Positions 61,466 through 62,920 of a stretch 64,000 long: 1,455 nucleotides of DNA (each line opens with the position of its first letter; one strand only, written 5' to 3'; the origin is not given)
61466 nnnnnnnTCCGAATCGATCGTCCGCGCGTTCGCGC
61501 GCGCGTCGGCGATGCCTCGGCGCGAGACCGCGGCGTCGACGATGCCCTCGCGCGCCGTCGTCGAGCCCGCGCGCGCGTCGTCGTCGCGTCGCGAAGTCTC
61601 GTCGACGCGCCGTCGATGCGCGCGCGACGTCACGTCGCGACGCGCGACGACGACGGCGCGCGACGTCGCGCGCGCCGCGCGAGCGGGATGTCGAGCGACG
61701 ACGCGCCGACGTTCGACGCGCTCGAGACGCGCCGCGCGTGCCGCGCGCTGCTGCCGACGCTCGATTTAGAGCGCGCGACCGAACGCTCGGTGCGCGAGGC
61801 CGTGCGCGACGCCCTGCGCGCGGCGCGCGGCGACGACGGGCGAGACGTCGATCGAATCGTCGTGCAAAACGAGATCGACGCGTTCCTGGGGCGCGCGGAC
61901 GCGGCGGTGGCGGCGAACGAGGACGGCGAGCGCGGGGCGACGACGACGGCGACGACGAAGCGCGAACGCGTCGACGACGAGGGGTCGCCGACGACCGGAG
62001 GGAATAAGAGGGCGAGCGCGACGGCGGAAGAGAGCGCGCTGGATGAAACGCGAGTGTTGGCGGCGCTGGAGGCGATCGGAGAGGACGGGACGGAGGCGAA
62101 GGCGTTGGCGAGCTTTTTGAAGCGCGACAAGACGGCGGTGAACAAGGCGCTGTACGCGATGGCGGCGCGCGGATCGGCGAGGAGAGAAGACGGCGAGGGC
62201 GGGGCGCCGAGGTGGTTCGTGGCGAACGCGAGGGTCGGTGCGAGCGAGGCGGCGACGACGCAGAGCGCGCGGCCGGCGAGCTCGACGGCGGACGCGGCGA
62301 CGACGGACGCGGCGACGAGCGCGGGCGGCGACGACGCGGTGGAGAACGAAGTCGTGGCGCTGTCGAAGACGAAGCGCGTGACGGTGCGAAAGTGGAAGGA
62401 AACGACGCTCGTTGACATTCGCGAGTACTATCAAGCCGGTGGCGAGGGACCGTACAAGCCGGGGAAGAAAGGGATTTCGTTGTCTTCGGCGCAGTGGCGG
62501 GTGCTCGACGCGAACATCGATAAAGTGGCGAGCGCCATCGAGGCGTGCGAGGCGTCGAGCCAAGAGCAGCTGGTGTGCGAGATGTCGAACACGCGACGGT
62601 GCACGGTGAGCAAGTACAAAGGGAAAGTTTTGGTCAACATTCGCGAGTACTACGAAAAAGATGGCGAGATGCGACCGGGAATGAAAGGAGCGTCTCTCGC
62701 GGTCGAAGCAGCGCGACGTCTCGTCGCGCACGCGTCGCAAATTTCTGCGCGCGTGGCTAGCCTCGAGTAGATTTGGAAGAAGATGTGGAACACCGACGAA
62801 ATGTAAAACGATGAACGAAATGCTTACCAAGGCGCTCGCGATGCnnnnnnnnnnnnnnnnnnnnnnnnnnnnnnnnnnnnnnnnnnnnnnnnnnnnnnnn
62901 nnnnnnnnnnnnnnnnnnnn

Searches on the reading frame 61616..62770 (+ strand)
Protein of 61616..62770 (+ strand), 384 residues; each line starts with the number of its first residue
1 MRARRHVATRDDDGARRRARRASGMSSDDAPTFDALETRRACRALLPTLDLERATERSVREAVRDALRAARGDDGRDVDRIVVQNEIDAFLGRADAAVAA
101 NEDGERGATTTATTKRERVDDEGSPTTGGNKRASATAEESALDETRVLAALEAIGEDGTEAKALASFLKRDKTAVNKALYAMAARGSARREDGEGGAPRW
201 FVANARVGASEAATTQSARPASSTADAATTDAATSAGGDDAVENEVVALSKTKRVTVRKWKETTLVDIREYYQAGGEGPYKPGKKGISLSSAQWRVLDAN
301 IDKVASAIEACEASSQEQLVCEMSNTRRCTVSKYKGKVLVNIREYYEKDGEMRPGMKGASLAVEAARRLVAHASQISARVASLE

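Call 55: find_encoding_contigs(protein=window:61616-62770:+, flank=4000, max_places=8)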
Protein window:61616-62770:+ (384 aa): 2 contigs read that carry it; 1 place shown.
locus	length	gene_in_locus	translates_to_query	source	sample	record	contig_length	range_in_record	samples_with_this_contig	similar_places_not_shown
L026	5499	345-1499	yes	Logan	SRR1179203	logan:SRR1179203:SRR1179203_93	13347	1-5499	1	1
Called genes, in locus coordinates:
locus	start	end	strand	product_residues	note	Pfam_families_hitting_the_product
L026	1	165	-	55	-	?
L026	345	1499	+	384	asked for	PF02295:z-alpha, PF02229:PC4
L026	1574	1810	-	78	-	PF07821:Alpha-amyl_C2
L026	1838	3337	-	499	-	PF00128:Alpha-amylase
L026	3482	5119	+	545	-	PF04784:DUF547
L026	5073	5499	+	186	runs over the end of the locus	-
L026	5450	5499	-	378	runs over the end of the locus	PF00581:Rhodanese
